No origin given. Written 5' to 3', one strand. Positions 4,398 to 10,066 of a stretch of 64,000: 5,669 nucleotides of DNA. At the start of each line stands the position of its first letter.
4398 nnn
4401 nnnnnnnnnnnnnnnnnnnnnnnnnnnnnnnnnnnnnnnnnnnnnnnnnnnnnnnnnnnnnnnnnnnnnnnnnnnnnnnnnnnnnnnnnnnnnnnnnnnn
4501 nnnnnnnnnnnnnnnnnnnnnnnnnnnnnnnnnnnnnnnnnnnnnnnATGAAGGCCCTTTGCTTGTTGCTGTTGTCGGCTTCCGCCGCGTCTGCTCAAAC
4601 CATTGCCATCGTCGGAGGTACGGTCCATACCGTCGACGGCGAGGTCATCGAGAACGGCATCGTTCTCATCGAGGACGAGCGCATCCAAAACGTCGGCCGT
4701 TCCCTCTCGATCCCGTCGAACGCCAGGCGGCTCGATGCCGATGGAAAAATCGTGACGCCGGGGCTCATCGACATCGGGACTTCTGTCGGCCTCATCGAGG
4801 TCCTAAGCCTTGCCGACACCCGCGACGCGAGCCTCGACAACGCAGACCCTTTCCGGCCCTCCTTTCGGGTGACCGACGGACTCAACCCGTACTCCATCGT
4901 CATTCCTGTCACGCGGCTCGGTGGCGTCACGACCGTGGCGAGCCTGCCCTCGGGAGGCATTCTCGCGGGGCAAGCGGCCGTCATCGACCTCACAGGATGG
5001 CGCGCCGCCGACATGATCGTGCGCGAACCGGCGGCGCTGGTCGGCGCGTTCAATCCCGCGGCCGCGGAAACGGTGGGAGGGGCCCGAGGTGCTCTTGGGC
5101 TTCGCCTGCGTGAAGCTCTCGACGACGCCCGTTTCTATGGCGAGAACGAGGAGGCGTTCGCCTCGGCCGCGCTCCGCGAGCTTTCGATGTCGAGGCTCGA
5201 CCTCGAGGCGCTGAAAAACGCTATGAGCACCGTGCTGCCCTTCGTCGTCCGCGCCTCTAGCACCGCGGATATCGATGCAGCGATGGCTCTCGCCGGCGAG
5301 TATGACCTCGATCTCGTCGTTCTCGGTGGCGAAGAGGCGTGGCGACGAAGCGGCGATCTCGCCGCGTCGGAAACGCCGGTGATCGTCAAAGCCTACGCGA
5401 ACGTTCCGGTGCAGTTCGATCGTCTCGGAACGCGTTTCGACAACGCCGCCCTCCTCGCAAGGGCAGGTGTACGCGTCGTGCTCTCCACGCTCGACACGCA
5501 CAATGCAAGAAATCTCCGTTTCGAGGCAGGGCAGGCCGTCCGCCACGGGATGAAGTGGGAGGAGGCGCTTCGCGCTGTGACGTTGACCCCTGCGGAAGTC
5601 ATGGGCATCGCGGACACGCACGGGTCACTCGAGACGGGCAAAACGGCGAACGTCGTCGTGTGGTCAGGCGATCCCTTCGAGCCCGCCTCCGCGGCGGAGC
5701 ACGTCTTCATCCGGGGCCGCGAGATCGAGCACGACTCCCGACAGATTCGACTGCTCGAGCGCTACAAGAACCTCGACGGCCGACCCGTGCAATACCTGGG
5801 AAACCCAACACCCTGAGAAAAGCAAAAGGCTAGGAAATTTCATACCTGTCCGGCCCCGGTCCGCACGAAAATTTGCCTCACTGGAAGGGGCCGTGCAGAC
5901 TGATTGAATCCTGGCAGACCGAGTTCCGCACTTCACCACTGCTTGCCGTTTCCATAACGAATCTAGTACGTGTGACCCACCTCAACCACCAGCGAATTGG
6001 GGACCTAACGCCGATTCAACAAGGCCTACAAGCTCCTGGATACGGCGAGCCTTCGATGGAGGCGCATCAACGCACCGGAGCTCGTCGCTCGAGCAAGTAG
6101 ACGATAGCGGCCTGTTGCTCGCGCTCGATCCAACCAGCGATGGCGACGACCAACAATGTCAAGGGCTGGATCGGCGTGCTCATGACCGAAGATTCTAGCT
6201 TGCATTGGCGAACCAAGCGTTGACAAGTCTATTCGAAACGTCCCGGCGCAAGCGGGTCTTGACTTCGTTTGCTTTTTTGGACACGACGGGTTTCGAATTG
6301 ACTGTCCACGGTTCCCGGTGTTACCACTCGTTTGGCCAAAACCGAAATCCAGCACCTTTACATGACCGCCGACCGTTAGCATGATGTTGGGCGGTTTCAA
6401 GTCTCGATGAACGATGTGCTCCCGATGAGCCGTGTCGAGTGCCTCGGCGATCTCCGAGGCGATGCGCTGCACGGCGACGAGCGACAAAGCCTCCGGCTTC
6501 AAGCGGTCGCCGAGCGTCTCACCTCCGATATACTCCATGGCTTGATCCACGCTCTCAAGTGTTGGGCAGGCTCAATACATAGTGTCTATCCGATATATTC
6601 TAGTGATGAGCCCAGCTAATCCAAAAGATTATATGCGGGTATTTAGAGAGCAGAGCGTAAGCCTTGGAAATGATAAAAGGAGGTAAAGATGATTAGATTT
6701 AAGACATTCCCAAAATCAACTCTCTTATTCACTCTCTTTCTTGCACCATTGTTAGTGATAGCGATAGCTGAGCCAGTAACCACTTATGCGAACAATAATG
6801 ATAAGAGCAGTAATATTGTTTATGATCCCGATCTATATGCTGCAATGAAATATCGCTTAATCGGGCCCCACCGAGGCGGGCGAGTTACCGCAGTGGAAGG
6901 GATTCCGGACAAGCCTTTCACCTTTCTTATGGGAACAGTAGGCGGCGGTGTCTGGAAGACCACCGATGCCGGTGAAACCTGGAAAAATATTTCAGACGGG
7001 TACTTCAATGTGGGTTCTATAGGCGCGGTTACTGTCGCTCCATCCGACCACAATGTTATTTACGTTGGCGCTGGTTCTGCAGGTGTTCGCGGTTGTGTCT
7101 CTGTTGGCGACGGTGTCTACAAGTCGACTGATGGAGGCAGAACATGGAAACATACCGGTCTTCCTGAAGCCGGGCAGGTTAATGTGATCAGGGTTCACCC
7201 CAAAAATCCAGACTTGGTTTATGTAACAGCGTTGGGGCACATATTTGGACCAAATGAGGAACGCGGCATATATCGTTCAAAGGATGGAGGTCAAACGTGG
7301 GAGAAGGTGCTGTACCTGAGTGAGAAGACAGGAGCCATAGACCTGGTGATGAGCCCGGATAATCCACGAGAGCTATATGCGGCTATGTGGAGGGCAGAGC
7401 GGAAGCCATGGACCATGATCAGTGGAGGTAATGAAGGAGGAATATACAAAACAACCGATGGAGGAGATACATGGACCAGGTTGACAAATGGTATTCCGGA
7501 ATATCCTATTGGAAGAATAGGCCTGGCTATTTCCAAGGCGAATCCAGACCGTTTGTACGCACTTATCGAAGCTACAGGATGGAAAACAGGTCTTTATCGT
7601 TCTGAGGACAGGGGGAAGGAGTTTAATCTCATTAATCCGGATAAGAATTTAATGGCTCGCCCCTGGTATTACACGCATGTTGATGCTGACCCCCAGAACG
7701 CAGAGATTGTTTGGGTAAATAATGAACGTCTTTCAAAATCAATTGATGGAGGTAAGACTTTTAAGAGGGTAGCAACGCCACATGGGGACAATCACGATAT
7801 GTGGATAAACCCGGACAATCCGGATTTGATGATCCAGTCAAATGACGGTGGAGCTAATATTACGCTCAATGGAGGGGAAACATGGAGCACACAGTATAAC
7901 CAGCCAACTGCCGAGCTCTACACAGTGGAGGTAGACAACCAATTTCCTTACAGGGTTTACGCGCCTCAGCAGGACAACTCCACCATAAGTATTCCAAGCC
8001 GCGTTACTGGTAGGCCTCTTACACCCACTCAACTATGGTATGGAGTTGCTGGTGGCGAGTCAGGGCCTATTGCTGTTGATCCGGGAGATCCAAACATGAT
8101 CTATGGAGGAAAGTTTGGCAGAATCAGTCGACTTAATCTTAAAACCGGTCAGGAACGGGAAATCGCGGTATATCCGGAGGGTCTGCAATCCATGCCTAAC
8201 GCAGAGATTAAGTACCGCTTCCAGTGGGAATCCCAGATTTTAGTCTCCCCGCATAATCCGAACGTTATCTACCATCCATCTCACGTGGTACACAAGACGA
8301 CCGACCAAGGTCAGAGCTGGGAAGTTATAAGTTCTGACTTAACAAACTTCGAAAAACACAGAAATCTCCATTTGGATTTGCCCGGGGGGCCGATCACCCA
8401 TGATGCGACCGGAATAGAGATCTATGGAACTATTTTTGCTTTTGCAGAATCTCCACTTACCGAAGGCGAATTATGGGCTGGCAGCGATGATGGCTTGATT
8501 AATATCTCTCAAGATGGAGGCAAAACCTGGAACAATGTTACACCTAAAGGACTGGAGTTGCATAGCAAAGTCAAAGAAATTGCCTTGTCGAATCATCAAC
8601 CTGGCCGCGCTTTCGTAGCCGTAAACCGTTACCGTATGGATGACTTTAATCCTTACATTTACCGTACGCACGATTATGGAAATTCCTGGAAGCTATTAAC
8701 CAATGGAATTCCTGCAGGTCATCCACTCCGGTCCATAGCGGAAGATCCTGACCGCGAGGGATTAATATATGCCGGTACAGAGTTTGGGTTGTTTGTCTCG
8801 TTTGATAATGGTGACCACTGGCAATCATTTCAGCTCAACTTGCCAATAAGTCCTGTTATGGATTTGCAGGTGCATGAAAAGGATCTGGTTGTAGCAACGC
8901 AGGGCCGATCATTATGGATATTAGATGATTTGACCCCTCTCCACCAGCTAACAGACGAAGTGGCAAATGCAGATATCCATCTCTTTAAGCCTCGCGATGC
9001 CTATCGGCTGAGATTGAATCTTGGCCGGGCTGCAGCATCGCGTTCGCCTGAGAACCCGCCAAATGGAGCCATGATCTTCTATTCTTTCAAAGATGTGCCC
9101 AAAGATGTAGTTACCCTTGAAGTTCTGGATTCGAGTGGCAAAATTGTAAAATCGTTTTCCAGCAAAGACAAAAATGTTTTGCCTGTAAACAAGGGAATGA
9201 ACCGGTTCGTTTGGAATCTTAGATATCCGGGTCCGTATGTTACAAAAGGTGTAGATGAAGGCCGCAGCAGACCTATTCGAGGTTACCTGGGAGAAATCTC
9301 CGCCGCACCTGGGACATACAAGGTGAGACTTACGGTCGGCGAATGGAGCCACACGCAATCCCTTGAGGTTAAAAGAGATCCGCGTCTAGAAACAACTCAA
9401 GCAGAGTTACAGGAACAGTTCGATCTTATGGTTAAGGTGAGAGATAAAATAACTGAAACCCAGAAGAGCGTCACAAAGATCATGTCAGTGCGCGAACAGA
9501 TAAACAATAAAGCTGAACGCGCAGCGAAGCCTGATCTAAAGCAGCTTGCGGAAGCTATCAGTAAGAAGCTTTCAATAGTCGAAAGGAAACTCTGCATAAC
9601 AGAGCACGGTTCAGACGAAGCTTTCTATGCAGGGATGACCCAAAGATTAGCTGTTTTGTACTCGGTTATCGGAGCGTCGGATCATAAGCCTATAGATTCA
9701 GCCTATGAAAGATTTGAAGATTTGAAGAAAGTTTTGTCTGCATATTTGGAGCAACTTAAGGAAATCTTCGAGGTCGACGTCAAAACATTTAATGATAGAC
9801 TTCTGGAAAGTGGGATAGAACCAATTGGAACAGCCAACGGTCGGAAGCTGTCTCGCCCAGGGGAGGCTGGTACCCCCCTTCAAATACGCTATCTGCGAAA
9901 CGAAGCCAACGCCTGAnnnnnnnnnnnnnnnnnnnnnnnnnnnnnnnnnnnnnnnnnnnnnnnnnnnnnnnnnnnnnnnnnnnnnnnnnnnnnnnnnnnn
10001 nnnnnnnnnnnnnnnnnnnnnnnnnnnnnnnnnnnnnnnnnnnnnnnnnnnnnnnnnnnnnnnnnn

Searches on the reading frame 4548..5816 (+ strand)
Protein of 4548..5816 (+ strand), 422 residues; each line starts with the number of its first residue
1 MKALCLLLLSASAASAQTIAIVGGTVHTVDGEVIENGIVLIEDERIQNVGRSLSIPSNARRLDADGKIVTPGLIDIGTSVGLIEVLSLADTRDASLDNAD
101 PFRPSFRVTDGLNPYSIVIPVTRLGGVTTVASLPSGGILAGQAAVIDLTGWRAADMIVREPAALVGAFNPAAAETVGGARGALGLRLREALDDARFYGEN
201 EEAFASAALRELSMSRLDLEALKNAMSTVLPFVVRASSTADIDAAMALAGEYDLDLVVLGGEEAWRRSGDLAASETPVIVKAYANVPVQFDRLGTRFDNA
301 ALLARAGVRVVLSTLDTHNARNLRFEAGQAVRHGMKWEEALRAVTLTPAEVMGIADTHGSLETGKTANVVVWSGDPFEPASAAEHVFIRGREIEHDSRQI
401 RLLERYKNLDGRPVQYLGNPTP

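Call 24: search_protein_families(library=pfam, proteins=[window:4548-5816:+], max_evalue=0.01)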
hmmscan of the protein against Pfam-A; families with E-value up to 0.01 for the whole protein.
window:4548-5816:+ (422 aa): 2 families
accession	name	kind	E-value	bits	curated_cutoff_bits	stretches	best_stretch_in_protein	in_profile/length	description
PF01979.26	Amidohydro_1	-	2.5e-11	43.9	25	1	287-382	222-323/345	Amidohydrolase family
PF07969.17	Amidohydro_3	-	5.4e-11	43.1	29.7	1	312-391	383-469/472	Amidohydrolase family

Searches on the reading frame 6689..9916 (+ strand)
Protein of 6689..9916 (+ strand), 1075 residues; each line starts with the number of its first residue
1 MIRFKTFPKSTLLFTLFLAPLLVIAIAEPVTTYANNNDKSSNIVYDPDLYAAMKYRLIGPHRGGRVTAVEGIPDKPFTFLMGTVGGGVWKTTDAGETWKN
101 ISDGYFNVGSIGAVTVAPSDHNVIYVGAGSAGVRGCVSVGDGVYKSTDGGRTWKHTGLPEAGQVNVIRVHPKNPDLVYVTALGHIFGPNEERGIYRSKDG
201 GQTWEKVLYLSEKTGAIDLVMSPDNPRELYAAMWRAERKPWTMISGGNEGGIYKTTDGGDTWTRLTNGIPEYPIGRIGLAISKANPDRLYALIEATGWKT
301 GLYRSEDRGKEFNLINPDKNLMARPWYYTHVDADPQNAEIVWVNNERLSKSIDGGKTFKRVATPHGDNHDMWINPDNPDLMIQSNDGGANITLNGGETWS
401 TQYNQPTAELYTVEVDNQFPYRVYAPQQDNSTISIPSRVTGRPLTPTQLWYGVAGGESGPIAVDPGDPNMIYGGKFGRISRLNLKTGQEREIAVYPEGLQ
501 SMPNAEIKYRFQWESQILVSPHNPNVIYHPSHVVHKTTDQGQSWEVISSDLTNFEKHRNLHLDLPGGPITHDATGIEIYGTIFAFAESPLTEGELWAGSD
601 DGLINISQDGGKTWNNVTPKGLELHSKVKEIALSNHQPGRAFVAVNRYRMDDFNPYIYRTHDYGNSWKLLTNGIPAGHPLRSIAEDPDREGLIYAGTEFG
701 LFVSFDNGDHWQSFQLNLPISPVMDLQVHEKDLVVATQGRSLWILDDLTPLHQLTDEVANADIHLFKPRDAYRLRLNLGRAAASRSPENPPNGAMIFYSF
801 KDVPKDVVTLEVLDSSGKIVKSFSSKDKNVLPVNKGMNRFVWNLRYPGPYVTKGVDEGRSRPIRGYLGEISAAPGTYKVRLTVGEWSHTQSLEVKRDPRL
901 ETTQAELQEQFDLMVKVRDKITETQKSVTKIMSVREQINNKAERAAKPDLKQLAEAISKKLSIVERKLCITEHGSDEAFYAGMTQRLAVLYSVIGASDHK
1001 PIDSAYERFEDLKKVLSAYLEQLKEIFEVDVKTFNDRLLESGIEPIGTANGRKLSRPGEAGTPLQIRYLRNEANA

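Call 24: search_protein_families(library=pfam, proteins=[window:6689-9916:+], max_evalue=0.01)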
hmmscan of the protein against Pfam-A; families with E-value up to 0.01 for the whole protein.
window:6689-9916:+ (1075 aa): 7 families
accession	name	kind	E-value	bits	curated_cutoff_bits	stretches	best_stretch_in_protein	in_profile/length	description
PF15902.12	Sortilin-Vps10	-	2.9e-33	115.8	33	4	88-207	3-112/446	Sortilin, neurotensin receptor 3,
PF02012.26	BNR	-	2.3e-12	45.4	27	0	195-206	1-12/12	BNR/Asp-box repeat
PF13088.12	BNR_2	-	1.1e-08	35.2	31.4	1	119-266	61-202/277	BNR repeat-like domain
PF24316.1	Tli3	-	1.9e-05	25.5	27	0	116-155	58-98/129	T6SS Tli3 immunity protein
PF14870.12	PSII_BNR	-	0.00017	21.3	27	0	143-264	40-139/303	Photosynthesis system II assembly factor YCF48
PF15899.11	BNR_6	-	0.0028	18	27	0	302-312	1-11/14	BNR-Asp box repeat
PF03174.19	CHB_HEX_C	-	0.0069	16.7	23.6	0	604-640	37-75/76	Chitobiase/beta-hexosaminidase C-terminal domain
